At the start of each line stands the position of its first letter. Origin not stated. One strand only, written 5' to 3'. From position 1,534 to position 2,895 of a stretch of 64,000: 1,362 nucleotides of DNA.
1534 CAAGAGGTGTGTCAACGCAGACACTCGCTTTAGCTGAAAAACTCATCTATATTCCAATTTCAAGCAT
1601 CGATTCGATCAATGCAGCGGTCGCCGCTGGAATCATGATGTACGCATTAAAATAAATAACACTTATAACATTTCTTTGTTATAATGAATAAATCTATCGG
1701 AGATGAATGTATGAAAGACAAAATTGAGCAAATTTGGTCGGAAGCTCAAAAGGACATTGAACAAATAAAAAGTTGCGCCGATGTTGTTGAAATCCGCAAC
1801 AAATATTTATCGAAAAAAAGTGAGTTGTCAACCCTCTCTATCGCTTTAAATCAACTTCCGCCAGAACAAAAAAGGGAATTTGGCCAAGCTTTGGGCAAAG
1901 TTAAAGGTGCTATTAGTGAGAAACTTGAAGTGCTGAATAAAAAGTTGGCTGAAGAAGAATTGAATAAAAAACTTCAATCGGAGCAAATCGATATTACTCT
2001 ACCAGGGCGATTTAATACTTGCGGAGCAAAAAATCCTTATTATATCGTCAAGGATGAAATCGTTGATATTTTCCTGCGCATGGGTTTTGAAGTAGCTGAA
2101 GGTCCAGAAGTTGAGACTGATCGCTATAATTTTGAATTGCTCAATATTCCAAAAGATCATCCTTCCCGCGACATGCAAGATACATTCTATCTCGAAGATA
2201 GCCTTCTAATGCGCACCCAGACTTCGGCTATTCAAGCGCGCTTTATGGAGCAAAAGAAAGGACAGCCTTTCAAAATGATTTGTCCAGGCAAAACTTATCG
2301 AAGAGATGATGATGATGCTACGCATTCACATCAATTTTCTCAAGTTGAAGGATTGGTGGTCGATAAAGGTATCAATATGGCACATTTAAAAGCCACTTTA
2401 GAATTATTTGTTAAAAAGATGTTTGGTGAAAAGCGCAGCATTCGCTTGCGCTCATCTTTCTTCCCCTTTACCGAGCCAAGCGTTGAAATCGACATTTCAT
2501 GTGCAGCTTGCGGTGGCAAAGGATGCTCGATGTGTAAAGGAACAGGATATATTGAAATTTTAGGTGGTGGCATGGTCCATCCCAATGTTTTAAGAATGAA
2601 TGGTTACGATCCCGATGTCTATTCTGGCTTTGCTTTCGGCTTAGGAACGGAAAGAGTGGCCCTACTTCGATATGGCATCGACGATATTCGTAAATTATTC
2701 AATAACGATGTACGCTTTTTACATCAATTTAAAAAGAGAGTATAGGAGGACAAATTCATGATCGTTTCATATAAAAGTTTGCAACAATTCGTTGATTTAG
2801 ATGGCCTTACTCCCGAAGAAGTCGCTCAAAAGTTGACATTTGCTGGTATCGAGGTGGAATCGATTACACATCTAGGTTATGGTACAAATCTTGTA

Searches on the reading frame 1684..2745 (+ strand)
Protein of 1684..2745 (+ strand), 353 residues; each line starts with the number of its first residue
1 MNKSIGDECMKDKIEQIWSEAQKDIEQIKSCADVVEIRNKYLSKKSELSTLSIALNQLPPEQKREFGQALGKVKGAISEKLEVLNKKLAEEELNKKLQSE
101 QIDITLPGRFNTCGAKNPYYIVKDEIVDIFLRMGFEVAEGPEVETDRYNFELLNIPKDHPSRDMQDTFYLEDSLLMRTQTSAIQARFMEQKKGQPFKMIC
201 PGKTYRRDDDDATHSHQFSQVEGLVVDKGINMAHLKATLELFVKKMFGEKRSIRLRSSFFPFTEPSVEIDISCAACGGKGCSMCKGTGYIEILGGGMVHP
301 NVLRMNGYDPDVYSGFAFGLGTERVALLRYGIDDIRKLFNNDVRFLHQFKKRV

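Call 26: find_encoding_contigs(protein=window:1684-2745:+, flank=10000, max_places=1)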
Protein window:1684-2745:+ (353 aa): 10 contigs read that carry it; 1 place shown.
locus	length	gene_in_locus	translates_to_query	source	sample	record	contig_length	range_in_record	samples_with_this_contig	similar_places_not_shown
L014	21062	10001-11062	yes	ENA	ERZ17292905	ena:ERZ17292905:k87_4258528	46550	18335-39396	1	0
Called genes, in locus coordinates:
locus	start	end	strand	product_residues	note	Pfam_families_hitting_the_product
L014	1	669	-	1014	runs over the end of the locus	PF02811:PHP, PF07733:DNA_pol3_alpha, PF17657:DNA_pol3_finger, PF14579:HHH_6, PF01336:tRNA_anti-codon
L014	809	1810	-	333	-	PF01368:DHH, PF02272:DHHA1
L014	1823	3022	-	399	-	PF00871:Acetate_kinase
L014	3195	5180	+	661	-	PF02922:CBM_48, PF22019:GlgB_N, PF00128:Alpha-amylase, PF02806:Alpha-amylase_C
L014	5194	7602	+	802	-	PF00343:Phosphorylase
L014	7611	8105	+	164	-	PF08761:dUTPase_2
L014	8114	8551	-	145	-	PF04463:2-thiour_desulf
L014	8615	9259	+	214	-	PF01863:YgjP-like, PF10263:SprT-like (faint)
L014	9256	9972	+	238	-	PF22435:MRM3-like_sub_bind, PF00588:SpoU_methylase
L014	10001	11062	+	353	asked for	PF02912:Phe_tRNA-synt_N, PF01409:tRNA-synt_2d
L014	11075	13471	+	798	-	PF01588:tRNA_bind, PF03483:B3_4, PF03484:B5, PF17759:tRNA_synthFbeta, PF03147:FDX-ACB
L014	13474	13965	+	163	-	PF02620:YceD (weak)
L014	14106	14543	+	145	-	PF02381:MraZ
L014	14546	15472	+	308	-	PF01795:Methyltransf_5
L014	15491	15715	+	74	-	-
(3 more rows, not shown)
